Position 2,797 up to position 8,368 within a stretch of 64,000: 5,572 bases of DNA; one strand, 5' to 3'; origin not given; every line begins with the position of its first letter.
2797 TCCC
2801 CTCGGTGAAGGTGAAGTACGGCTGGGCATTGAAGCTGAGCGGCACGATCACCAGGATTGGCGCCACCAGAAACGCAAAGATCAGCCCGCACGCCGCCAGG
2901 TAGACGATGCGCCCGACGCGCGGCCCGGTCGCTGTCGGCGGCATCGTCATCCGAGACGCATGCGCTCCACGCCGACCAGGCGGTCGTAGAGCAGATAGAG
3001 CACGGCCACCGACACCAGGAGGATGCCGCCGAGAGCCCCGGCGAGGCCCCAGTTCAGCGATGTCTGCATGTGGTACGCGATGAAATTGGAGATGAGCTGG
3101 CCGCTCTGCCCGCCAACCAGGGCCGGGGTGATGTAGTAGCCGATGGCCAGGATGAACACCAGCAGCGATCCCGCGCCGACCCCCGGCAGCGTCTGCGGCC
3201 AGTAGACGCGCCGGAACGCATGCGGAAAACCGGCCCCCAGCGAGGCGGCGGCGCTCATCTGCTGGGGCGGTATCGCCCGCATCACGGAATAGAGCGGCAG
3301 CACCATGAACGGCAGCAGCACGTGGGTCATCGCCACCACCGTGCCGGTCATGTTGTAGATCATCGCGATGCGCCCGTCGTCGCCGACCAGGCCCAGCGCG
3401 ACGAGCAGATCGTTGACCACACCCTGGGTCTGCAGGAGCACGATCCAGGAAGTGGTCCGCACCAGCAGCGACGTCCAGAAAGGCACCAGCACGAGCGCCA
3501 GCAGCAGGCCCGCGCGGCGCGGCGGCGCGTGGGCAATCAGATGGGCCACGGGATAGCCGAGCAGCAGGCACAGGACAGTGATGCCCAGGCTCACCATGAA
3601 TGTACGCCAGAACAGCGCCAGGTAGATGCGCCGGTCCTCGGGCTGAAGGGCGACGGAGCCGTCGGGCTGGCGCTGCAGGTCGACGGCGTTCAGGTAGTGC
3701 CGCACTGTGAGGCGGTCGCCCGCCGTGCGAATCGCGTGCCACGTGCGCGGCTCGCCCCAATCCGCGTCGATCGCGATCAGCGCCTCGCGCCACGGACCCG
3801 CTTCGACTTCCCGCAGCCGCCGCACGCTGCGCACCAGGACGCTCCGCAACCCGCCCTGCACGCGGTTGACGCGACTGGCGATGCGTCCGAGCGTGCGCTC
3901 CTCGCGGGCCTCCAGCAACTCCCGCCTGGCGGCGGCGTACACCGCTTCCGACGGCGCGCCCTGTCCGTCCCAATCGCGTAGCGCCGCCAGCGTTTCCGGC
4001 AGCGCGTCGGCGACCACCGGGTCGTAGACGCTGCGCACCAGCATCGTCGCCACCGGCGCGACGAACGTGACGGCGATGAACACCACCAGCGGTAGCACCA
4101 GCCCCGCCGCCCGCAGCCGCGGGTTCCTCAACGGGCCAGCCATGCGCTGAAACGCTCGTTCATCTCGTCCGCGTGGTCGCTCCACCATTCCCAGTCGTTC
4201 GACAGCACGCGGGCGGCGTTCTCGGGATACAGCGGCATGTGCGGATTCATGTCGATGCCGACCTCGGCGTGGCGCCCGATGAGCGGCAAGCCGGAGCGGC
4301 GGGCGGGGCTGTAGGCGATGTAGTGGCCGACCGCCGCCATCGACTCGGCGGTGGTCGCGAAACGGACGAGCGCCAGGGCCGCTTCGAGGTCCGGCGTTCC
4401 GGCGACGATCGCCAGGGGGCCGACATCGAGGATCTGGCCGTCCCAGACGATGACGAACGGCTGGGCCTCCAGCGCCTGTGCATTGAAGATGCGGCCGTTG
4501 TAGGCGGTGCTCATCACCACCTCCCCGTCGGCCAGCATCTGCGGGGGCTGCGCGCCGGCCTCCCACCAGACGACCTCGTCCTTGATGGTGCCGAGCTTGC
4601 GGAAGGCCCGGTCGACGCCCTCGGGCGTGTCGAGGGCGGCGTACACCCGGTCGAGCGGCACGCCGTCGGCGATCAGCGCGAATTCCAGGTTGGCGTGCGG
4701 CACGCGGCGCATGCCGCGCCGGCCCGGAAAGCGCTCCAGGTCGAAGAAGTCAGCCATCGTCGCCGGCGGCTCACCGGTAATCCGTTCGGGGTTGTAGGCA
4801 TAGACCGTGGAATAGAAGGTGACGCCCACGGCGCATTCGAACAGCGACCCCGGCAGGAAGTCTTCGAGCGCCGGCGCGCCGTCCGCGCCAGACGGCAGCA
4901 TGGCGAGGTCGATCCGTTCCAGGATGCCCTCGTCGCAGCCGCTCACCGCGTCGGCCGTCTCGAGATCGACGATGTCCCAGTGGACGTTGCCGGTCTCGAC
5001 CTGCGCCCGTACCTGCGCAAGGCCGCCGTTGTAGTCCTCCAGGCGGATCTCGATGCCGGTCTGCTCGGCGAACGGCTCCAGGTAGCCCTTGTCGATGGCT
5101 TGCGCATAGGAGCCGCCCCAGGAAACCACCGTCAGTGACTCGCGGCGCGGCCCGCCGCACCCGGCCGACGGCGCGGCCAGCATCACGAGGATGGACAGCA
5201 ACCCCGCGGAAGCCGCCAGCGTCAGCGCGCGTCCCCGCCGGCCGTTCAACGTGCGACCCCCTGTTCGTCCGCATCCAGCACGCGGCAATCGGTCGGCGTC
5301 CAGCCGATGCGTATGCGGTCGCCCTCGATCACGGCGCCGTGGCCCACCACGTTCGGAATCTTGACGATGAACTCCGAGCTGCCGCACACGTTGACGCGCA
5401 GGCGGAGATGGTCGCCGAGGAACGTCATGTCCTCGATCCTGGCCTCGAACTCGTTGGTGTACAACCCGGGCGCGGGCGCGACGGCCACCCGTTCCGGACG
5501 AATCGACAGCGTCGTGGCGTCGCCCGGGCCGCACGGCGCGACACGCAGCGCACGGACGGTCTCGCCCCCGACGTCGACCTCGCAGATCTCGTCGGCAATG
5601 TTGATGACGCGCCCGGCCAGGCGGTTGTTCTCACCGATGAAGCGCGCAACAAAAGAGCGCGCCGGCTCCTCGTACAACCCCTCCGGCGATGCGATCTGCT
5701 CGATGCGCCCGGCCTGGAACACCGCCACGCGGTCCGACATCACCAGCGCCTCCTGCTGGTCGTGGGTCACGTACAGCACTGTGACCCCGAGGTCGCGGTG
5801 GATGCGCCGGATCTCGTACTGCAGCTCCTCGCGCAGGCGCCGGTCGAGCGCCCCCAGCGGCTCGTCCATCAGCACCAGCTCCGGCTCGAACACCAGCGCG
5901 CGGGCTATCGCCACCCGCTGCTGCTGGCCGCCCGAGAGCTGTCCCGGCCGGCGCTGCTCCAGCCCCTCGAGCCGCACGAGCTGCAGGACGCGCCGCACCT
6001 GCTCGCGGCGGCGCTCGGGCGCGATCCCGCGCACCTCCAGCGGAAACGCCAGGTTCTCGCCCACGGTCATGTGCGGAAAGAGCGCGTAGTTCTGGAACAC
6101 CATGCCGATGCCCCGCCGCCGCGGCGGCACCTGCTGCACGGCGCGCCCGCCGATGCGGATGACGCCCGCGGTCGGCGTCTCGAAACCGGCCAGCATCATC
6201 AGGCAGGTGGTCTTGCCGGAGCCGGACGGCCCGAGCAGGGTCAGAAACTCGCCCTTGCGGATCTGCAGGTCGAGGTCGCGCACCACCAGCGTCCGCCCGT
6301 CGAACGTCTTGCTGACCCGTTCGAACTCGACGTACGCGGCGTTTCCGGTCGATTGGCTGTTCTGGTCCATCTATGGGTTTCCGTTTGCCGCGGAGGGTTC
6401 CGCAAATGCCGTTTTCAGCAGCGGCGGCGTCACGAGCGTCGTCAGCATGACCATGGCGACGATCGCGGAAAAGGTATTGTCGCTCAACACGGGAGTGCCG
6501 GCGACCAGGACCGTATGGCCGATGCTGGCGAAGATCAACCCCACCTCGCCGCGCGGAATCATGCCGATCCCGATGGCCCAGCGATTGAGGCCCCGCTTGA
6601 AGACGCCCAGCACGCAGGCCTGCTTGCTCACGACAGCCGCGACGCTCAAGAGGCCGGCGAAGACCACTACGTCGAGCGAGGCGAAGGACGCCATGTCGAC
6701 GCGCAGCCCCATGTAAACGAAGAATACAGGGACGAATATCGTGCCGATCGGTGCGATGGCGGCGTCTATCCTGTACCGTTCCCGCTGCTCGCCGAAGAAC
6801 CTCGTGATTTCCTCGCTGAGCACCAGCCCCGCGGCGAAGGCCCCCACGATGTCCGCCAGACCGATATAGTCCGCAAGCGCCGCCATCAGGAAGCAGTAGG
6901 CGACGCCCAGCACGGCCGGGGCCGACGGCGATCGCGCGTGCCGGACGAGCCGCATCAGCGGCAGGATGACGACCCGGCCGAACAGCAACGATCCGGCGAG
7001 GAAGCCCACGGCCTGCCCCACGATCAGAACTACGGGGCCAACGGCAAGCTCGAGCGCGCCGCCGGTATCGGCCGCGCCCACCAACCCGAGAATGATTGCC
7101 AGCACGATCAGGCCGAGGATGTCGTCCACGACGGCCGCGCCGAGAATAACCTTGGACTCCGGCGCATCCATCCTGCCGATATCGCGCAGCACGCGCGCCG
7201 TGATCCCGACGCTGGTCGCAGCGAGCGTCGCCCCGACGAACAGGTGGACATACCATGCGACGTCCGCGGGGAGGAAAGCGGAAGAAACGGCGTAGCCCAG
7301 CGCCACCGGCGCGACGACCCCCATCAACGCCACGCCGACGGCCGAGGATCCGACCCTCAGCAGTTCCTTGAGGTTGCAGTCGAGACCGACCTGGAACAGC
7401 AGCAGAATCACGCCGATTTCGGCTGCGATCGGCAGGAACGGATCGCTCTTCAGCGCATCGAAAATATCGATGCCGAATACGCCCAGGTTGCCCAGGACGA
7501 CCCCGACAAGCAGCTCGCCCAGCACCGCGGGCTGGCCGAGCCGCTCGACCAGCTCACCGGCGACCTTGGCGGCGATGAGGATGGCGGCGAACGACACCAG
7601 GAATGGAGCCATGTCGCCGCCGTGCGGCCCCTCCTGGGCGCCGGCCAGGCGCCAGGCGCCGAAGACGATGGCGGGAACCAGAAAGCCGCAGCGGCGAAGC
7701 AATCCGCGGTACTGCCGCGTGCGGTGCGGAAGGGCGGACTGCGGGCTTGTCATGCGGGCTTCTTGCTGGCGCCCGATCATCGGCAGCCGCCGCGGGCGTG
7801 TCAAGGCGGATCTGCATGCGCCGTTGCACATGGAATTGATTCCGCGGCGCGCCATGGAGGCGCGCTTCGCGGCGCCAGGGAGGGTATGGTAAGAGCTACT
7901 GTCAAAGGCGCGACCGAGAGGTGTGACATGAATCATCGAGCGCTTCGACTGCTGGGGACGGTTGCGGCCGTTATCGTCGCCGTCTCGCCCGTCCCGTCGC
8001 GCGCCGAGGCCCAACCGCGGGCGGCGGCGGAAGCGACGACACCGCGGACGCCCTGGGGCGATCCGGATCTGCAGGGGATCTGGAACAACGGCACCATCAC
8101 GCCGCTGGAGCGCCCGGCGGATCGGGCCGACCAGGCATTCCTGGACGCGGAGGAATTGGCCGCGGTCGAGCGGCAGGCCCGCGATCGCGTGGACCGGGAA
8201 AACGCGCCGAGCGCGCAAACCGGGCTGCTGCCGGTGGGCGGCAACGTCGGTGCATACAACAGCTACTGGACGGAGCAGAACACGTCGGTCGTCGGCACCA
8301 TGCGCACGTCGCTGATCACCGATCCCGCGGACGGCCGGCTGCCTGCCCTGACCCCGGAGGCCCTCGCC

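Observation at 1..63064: Ten copies in 64 kb of an exported protein family I cannot assign to any named domain (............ ... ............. ... ACHEGNY)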

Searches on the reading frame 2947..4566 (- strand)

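Call 15: search_protein_families(library=pfam, proteins=[window:2947-4566:-], max_evalue=0.001)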
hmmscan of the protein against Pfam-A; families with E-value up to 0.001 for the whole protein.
window:2947-4566:- (539 aa): 1 family
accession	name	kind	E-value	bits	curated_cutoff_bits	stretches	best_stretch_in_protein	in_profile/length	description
PF00528.27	BPD_transp_1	-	5.4e-08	33.2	26.4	1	346-530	11-178/184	Binding-protein-dependent transport system inner membrane component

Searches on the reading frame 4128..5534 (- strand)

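Call 15: search_protein_families(library=pfam, proteins=[window:4128-5534:-], max_evalue=0.001)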
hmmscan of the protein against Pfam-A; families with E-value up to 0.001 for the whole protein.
window:4128-5534:- (468 aa): 2 families
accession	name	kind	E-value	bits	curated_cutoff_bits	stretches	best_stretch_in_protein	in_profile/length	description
PF13416.11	SBP_bac_8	-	6.1e-46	157.9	27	1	151-414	2-264/279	Bacterial extracellular solute-binding protein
PF01547.30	SBP_bac_1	-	3.2e-10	40.9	26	1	150-399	16-306/307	Bacterial extracellular solute-binding protein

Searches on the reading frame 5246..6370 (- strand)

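Call 15: search_protein_families(library=pfam, proteins=[window:5246-6370:-], max_evalue=0.001)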
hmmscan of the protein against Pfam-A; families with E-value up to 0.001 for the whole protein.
window:5246-6370:- (374 aa): 2 families
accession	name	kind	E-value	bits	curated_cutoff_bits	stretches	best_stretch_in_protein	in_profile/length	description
PF00005.33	ABC_tran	-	3.9e-37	128.4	25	1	31-172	2-136/137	ABC transporter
PF08402.16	TOBE_2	-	2.8e-15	56.6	21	1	288-365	1-76/76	TOBE domain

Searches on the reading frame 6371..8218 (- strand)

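Call 15: search_protein_families(library=pfam, proteins=[window:6371-8218:-], max_evalue=0.001)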
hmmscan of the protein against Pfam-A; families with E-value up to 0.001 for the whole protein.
window:6371-8218:- (615 aa): 1 family
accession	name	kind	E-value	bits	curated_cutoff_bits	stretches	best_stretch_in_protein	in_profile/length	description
PF00999.27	Na_H_Exchanger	-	2.3e-54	185.1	26.2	1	218-602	5-370/375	Sodium/hydrogen exchanger, transmembrane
